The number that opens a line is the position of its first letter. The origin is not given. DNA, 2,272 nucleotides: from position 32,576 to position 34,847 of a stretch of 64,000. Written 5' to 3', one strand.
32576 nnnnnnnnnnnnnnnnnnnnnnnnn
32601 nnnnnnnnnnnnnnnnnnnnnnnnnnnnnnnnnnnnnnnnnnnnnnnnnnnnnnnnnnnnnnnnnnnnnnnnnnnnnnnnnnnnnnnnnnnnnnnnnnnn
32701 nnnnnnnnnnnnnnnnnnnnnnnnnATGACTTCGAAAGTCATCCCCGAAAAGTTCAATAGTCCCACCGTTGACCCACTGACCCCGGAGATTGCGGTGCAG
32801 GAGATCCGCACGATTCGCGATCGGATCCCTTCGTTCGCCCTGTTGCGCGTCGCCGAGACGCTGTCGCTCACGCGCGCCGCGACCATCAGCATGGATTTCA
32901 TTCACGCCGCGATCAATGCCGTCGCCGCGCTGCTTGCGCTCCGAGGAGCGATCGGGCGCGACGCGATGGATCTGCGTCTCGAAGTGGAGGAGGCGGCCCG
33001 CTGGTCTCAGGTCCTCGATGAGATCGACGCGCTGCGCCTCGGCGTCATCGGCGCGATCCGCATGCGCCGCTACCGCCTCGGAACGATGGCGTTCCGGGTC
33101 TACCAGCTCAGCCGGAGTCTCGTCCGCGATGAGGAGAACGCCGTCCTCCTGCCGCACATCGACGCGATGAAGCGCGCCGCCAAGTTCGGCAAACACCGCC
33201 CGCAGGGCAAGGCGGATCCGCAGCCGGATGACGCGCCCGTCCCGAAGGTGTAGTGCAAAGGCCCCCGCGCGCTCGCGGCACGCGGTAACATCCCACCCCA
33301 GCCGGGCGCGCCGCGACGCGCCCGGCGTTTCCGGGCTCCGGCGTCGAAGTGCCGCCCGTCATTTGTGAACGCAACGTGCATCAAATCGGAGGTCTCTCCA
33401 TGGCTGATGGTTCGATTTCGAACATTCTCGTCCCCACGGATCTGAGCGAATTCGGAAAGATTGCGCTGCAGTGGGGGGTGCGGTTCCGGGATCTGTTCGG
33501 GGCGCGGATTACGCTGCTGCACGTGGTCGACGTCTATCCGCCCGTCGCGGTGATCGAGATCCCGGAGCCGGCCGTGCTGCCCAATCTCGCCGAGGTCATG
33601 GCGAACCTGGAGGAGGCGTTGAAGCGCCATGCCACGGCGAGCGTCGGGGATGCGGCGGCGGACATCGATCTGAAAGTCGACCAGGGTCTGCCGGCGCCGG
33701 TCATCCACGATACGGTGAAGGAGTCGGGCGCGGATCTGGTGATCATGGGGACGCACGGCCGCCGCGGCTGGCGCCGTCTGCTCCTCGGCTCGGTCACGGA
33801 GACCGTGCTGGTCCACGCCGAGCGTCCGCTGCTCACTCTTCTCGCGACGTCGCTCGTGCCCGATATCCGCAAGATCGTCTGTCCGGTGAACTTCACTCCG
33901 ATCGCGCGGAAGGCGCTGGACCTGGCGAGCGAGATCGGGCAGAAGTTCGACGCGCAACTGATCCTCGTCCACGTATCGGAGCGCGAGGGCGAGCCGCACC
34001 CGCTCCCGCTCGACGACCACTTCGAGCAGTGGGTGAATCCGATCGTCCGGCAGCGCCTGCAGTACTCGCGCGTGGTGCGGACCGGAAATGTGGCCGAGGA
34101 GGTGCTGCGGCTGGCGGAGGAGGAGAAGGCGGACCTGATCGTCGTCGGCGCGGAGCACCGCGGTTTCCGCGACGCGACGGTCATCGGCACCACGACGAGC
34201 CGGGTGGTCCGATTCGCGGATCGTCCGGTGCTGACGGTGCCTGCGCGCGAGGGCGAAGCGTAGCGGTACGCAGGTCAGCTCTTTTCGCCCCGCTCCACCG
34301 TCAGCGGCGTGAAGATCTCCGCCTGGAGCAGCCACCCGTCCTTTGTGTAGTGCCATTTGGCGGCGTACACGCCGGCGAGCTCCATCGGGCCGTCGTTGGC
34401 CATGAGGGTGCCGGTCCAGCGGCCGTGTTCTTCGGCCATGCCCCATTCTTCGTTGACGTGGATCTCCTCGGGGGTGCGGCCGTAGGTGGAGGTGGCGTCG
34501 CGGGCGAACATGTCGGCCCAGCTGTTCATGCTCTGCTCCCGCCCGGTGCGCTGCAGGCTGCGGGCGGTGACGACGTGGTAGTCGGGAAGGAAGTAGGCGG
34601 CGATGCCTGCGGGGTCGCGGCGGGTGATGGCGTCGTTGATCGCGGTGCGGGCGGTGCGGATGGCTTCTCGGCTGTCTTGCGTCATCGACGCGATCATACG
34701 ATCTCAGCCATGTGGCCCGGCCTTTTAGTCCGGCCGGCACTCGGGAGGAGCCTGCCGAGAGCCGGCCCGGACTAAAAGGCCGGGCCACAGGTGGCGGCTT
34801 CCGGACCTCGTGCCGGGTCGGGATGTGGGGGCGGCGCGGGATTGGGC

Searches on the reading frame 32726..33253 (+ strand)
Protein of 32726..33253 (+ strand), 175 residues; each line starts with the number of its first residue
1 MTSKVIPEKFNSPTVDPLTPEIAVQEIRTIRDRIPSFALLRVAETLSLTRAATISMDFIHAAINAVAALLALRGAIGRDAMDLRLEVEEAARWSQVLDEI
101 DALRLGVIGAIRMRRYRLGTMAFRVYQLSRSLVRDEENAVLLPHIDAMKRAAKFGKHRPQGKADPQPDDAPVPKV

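Call 12: search_protein_families(library=pfam, proteins=[window:32726-33253:+], max_evalue=0.01)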
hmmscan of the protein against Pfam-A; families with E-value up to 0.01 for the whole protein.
window:32726-33253:+ (175 aa): 1 family
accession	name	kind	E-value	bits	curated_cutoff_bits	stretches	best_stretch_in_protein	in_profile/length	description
PF10768.14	FliX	-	0.0074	17.2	25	1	61-146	44-124/135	Class II flagellar assembly regulator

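Call 13: find_encoding_contigs(protein=window:32726-33253:+, flank=10000, max_places=10)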
Protein window:32726-33253:+ (175 aa): no gene with exactly this product is on record in the collection.

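Call 14: find_related_loci(query=window:32726-33253:+, collection=genome_contigs, flank=10000)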
Query window:32726-33253:+ (175 aa) in genome_contigs; peptide patterns used: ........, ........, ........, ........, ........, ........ (x = any residue, [..] = any of these).
166 stretches matched a pattern, but none encodes a relative of the query by tblastn (E <= 1e-3).

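Call 18: find_homologous_proteins(query=window:32726-33253:+, max_evalue=0.001)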
Query window:32726-33253:+ (175 aa): 12 proteins with E <= 0.001 among 602 candidates.
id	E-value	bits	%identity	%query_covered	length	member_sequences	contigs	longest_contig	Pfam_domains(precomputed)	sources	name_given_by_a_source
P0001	1.6e-105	368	100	100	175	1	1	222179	-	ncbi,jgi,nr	ncbi:MAG TPA: hypothetical protein VEK57_25865 [Thermoanaerobaculia bacterium]|nr:hypothetical prote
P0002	9.7e-56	206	70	80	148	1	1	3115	-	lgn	-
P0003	3.2e-52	195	61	86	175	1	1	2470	-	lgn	-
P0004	1.8e-51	192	62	81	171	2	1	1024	-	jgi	-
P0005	4.8e-46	175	58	81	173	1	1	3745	-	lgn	-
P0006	9.4e-46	174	58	77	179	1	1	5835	-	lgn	-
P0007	2.8e-43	166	57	91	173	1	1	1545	-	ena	-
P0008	8.7e-40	155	56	81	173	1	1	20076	-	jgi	jgi:hypothetical protein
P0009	2.0e-39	153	52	85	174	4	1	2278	-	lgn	-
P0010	2.7e-35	140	49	79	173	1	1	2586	-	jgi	jgi:hypothetical protein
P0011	8.9e-27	112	43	81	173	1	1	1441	-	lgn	-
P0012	1.0e-26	112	42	91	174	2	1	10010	-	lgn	-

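Call 19: find_encoding_contigs(protein=P0002, flank=10000)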
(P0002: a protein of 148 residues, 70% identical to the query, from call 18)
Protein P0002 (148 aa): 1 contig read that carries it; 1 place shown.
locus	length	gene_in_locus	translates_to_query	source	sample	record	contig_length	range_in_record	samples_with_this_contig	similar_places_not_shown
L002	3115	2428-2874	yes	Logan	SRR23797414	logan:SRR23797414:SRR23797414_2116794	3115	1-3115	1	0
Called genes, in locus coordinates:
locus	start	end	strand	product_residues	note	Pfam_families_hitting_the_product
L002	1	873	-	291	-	?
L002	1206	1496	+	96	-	-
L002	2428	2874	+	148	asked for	-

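Call 20: find_encoding_contigs(protein=P0008, flank=10000)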
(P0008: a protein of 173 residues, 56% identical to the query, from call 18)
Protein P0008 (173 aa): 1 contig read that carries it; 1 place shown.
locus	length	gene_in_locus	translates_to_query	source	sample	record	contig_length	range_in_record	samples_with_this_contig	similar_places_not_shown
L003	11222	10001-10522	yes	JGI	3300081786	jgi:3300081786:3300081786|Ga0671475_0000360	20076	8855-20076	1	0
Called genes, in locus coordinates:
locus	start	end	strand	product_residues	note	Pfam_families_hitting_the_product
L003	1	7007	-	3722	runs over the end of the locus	-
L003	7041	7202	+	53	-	-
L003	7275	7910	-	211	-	PF01183:Glyco_hydro_25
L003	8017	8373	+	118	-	-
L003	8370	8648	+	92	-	-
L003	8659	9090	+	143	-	PF08570:DUF1761 (weak)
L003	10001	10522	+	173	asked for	-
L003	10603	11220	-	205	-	?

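Call 21: find_encoding_contigs(protein=P0006, flank=10000)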
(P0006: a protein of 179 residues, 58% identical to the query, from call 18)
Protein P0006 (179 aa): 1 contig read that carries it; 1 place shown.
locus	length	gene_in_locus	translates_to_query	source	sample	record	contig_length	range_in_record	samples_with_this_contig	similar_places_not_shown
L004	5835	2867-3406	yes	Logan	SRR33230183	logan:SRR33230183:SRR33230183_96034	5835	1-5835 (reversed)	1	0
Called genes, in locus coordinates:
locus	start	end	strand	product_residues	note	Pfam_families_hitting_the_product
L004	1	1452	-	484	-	?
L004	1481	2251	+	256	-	PF00106:adh_short, PF01370:Epimerase (weak), PF08659:KR, PF13460:NAD_binding_10 (weak), PF13561:adh_short_C2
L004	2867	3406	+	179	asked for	-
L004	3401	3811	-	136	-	PF04892:VanZ-LLP1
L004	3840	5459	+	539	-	PF16697:Yop-YscD_cpl, PF00498:FHA, PF01590:GAF, PF13185:GAF_2, PF13492:GAF_3, PF07228:SpoIIE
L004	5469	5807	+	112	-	-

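Call 22: find_encoding_contigs(protein=P0012, flank=10000)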
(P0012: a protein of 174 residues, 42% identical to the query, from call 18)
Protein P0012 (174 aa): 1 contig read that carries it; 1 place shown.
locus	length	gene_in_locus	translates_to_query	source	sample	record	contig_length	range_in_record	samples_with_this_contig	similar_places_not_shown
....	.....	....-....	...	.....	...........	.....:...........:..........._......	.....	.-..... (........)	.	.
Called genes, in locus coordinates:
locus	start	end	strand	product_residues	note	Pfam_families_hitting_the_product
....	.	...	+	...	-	?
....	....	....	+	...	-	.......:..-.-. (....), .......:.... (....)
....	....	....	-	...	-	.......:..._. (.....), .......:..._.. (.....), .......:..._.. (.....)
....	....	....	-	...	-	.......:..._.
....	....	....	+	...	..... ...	-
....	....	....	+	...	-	-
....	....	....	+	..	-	-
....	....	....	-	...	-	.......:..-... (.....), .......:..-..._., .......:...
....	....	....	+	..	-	-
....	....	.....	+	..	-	?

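Call 31: find_related_loci(query=A1, collection=genome_contigs, flank=3000)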
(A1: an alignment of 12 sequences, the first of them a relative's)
Query A1 (175 aa) in genome_contigs; peptide patterns used: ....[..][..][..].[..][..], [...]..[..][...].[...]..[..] (x = any residue, [..] = any of these).
39 stretches matched a pattern; 1 encode a relative of the query (tblastn E <= 1e-3); 1 distinct loci.
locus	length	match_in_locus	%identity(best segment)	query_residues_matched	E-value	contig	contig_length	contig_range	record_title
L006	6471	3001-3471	38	1-155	5e-29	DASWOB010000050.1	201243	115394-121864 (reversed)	MAG TPA_asm: Thermoanaerobaculia bacterium isolate SMAG_U3429 k141_108106, whole genome shotgun sequence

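Call 32: find_related_loci(query=A1, collection=metagenome_contigs, flank=3000)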
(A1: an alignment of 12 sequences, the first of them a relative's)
Query A1 (175 aa) in metagenome_contigs; peptide patterns used: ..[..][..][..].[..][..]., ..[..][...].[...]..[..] (x = any residue, [..] = any of these).
385 stretches matched a pattern; 15 encode a relative of the query (tblastn E <= 1e-3); 15 distinct loci.
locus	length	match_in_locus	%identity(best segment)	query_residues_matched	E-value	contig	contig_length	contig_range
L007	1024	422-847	62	17-158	1e-60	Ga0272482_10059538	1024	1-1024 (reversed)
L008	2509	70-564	50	11-174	2e-49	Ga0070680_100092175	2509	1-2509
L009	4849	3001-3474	54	10-169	2e-48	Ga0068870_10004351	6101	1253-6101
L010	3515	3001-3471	53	2-158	7e-48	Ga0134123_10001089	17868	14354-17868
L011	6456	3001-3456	54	18-172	2e-47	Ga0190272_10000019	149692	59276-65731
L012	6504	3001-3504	47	4-174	2e-45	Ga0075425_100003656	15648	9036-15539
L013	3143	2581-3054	50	1-158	2e-45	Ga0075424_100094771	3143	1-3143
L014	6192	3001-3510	50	4-174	1e-44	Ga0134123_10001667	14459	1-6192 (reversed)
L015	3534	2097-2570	49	11-167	2e-44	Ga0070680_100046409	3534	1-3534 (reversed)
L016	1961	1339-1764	54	17-158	8e-42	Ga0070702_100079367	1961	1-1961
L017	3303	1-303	61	60-160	2e-34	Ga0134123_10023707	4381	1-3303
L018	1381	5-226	59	95-167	3e-23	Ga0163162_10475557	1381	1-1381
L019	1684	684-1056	58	35-158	5e-29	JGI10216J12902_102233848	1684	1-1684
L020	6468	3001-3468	31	20-166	6e-17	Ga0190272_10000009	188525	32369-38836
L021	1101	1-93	65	138-167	6e-6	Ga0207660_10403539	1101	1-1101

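Call 39: find_encoding_contigs(protein=P0003, flank=3000, max_places=3)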
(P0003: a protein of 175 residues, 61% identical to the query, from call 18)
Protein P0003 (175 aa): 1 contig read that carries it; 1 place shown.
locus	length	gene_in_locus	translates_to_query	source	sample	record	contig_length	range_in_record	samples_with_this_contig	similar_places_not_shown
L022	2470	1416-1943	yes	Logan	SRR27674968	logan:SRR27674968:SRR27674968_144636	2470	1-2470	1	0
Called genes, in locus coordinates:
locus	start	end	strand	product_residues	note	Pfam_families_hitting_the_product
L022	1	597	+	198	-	?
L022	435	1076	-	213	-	-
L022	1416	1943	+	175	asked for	-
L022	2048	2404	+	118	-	-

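Call 40: find_encoding_contigs(protein=P0005, flank=3000, max_places=3)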
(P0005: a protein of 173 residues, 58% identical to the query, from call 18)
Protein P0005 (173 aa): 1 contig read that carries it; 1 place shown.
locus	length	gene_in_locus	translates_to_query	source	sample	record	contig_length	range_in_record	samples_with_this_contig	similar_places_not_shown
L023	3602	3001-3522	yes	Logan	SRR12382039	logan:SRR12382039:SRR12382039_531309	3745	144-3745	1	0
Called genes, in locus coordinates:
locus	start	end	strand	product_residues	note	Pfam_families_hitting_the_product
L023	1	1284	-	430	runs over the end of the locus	-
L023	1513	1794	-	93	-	PF13560:HTH_31, PF12844:HTH_19, PF13443:HTH_26, PF01381:HTH_3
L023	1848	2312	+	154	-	-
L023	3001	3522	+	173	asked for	-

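Call 41: find_encoding_contigs(protein=P0009, flank=3000, max_places=3)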
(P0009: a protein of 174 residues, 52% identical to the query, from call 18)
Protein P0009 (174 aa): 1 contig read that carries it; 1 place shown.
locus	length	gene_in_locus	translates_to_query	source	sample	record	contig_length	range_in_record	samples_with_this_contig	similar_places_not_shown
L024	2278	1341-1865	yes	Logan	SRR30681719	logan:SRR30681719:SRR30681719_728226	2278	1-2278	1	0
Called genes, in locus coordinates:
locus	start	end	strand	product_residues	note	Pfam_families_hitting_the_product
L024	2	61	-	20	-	?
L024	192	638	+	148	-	-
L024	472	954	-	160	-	-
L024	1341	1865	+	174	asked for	-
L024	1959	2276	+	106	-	?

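Call 42: find_encoding_contigs(protein=P0010, flank=3000, max_places=3)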
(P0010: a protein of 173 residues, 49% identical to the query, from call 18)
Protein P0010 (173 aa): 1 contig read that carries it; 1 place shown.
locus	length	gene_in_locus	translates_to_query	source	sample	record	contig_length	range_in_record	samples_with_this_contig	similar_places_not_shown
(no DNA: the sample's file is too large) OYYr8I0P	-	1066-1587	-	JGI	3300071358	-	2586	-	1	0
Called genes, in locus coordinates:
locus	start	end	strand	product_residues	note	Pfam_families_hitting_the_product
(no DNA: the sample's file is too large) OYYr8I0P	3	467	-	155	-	?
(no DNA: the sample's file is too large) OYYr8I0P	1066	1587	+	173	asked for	-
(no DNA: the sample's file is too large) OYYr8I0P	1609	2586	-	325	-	?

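Call 54: search_protein_representatives(alignment_id=A1)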
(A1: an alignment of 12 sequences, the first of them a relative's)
Query: 12 sequences, 171 profile positions. Proteins with E-value up to 0.001 (for the whole library): 816; up to 1e-10: 418; up to 1e-30: 81. The best 150 are listed.
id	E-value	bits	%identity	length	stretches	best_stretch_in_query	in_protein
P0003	1.8e-69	249.2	-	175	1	4-168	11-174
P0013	1.1e-59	217.3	-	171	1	6-166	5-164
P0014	2.3e-54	200.0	-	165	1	3-160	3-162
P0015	5.5e-53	195.5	-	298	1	1-160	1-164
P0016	5.7e-53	195.4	-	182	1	5-162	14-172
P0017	6.4e-53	195.3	-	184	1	3-167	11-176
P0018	2.0e-49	183.9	-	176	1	3-163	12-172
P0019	6.1e-49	182.3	-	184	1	17-167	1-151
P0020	2.0e-48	180.7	-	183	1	7-162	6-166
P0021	4.9e-48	179.4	-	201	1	13-162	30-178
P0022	4.4e-47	176.3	-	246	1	7-165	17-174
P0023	7.8e-47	175.5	-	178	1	5-164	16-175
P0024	9.1e-47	175.2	-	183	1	5-166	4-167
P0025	4.0e-46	173.2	-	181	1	5-164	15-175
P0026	5.3e-46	172.8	-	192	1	11-164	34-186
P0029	1.2e-44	168.3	-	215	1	3-167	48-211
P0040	2.2e-41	157.7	-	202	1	10-166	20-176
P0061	7.1e-38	146.3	-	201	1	3-165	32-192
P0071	3.8e-34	134.2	-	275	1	7-165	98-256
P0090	4.7e-31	124.1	-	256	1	5-161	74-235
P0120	4.4e-27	111.2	-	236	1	4-124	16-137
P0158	1.5e-23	99.6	-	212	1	5-165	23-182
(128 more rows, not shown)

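Call 56: search_protein_families(library=ncbifam, proteins=[window:32726-33253:+, P0012, P0015, P0022], max_evalue=0.1)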
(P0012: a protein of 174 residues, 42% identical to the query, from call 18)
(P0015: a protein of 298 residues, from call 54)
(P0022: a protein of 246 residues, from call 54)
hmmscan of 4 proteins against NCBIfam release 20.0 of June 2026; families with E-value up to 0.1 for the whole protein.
window:32726-33253:+ (175 aa): 1 family
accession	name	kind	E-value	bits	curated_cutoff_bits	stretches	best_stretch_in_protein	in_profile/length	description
NF009426.0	PRK12787.1-2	equivalog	0.002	18.5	153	1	61-145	49-129/143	flagellar assembly regulator FliX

P0012 (174 aa): 0 families

P0015 (298 aa): 0 families

P0022 (246 aa): 0 families

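Call 58: predict_structure(alignment_id=A1)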
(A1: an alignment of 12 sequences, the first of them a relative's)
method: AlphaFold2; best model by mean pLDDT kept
length: 175 residues; sequences in the alignment: 12
mean_pLDDT: 85.0   pTM: 0.60
mean pLDDT of the five models: 85.0, 82.1, 81.6, 79.2, 65.2
residues with pLDDT >= 90: 114; 70-90: 25; 50-70: 32; < 50: 4
segments of 3 or more residues with pLDDT < 50: 9-11
pLDDT, mean of each block of 10 residues (from residue 1): 55 72 93 90 89 90 97 95 94 92 93 94 96 96 96 67 53 54
secondary structure, 60 per line:
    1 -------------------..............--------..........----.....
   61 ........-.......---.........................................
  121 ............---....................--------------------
elements in order: H20-33 H42-51 H56-68 H70-76 H80-132 H136-155

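Call 63: fold_search(model_id=the predicted structure, library=pdb)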
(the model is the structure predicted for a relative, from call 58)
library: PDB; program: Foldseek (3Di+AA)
matches with E <= 10: 1; with E <= 0.001: 0
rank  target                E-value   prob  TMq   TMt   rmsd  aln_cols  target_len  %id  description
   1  1jfi_B                8.8e+00  0.02  0.20  0.23  15.0       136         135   15  Crystal Structure of the NC2-TBP-DNA Ternary Complex (released 2001-07-11)

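Call 84: search_protein_families(library=phrogs, proteins=[window:32726-33253:+, P0012, P0008], max_evalue=0.1)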
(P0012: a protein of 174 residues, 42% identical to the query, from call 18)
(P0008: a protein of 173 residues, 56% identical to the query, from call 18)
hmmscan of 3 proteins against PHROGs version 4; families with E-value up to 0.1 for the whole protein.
window:32726-33253:+ (175 aa): 0 families

P0012 (174 aa): 0 families

P0008 (173 aa): 1 family
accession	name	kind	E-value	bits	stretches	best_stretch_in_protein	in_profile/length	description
phrog_20487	-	unknown function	0.072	13.5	1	104-165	38-101/194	-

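Call 85: search_solved_structures(query=A1, max_evalue=10)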
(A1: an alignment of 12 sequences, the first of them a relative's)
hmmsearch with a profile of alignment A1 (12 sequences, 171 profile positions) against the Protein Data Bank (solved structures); distinct sequences matched with E-value up to 10: 12.
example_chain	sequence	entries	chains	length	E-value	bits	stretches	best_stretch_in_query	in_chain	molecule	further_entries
3l0e_A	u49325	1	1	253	0.83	12.6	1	18-56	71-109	Oxysterols receptor LXR-beta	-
6s4n_D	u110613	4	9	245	0.85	12.5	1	18-56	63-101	Oxysterols receptor LXR-beta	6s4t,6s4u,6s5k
4dk7_A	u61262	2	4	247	0.86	12.5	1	18-56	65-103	Oxysterols receptor LXR-beta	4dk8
1p8d_A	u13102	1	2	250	0.87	12.5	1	18-56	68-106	Oxysterols receptor LXR-beta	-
1pq6_A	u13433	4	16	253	0.89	12.5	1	18-56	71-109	Oxysterols receptor LXR-beta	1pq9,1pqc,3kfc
1upv_A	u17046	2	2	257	0.91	12.4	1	18-56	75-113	OXYSTEROLS RECEPTOR LXR-BETA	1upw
5hjp_B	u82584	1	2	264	0.93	12.4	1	18-56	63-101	Oxysterols receptor LXR-beta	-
4rak_A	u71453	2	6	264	0.95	12.4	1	18-56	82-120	Oxysterols receptor LXR-beta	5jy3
5i4v_A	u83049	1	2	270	0.96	12.4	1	18-56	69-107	Oxysterols receptor LXR-beta,Nuclear receptor coactivator 2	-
4ag7_A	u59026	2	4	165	0.98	12.4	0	14-56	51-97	GLUCOSAMINE-6-PHOSPHATE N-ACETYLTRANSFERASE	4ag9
6jio_A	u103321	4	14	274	0.98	12.3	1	18-56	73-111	Oxysterols receptor LXR-beta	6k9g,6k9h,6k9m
5kya_A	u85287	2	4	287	1.1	12.2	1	18-56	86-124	Oxysterols receptor LXR-beta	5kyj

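Call 88: search_dna_similar(query=window:32726-33253:+, collection=plasmids, mode=protein, max_evalue=0.001)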
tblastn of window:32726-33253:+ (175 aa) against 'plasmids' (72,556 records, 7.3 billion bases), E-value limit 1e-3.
No match.

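Call 89: search_dna_similar(query=window:32726-33253:+, collection=phages, mode=protein, max_evalue=0.001)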
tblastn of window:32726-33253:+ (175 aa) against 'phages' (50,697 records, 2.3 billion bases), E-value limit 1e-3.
No match.

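Call 90: list_cluster_members(proteins=[P0013, P0015, P0022, P0029, P0040, P0061, P0071, P0090, P0120, P0158])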
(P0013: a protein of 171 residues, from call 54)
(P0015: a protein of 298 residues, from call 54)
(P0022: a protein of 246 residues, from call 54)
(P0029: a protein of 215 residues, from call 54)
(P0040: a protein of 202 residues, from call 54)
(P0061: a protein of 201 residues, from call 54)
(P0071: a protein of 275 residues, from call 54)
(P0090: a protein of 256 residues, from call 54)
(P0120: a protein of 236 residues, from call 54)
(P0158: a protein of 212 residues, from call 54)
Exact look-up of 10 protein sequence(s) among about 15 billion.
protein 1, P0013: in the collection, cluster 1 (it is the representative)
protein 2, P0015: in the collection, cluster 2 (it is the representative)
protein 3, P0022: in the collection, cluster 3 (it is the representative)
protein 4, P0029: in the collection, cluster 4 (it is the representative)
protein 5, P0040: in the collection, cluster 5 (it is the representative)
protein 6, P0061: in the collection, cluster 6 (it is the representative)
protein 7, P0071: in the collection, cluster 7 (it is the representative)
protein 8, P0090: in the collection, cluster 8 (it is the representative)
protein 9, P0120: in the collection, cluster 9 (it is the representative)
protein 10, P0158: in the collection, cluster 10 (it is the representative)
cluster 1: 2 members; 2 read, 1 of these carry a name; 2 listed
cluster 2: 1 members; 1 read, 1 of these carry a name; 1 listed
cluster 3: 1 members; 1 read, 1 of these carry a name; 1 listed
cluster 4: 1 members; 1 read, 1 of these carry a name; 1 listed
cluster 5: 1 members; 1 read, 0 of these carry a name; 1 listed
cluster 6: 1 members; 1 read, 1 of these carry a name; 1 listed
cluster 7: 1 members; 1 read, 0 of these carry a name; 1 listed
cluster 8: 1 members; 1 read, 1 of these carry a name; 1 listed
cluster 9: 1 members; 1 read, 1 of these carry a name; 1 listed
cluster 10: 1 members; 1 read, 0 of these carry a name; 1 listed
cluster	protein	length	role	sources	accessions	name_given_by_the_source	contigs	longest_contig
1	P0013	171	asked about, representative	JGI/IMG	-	hypothetical protein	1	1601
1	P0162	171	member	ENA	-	-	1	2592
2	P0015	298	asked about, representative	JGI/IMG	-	hypothetical protein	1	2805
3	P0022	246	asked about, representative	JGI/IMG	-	hypothetical protein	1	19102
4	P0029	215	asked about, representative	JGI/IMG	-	hypothetical protein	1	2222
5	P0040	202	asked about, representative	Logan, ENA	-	-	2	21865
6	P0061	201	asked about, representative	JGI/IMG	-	hypothetical protein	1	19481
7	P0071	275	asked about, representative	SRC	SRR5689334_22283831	-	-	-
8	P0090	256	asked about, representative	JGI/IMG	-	hypothetical protein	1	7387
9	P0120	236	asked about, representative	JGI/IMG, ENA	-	hypothetical protein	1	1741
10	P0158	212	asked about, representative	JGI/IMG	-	-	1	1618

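Call 106: search_protein_families(library=padloc, proteins=[window:32726-33253:+], max_evalue=0.001)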
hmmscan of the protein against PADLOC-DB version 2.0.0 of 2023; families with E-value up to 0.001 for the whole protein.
window:32726-33253:+ (175 aa): 0 families

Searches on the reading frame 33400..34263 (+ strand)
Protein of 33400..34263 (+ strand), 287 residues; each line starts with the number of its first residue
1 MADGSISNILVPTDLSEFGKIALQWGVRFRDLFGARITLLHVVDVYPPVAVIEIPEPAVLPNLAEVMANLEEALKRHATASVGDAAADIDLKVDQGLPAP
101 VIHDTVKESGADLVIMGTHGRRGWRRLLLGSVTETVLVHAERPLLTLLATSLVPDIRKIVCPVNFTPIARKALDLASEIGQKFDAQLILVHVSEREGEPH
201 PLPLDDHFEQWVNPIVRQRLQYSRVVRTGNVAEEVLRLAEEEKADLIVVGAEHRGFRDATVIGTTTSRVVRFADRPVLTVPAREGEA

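Call 12: search_protein_families(library=pfam, proteins=[window:33400-34263:+], max_evalue=0.01)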
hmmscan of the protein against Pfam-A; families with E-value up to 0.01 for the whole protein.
window:33400-34263:+ (287 aa): 1 family
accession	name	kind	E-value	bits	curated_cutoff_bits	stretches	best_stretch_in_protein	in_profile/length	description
PF00582.32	Usp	-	4.9e-50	170.2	24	2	7-145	3-138/141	Universal stress protein family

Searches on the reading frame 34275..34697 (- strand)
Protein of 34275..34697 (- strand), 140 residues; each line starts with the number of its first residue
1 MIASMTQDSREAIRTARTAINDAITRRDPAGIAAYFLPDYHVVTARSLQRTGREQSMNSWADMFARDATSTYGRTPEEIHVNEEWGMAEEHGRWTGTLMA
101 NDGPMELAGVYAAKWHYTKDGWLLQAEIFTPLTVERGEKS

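Call 12: search_protein_families(library=pfam, proteins=[window:34275-34697:-], max_evalue=0.01)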
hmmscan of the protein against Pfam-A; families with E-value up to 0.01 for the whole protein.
window:34275-34697:- (140 aa): 4 families
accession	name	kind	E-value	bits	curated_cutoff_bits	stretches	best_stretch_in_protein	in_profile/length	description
PF14534.12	DUF4440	-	5e-10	40.2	25.2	1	13-124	1-107/107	Domain of unknown function (DUF4440)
PF12680.13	SnoaL_2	-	9.8e-07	29.8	27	1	20-110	4-89/102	SnoaL-like domain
PF13577.12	SnoaL_4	-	1.4e-05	25.5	24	1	9-125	5-123/126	SnoaL-like domain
PF13474.12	SnoaL_3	-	6.5e-05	23.7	22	1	13-88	1-77/121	SnoaL-like domain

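Call 15: find_encoding_contigs(protein=window:34275-34697:-, flank=10000, max_places=10)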
Protein window:34275-34697:- (140 aa): 1 contig read that carries it; 1 place shown.
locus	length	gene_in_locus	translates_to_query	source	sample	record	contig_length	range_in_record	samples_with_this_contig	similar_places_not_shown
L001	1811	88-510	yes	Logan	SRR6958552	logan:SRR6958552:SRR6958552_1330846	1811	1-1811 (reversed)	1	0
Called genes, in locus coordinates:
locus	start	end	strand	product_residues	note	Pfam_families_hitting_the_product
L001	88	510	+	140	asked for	PF14534:DUF4440, PF12680:SnoaL_2 (weak)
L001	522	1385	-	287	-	PF00582:Usp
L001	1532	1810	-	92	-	?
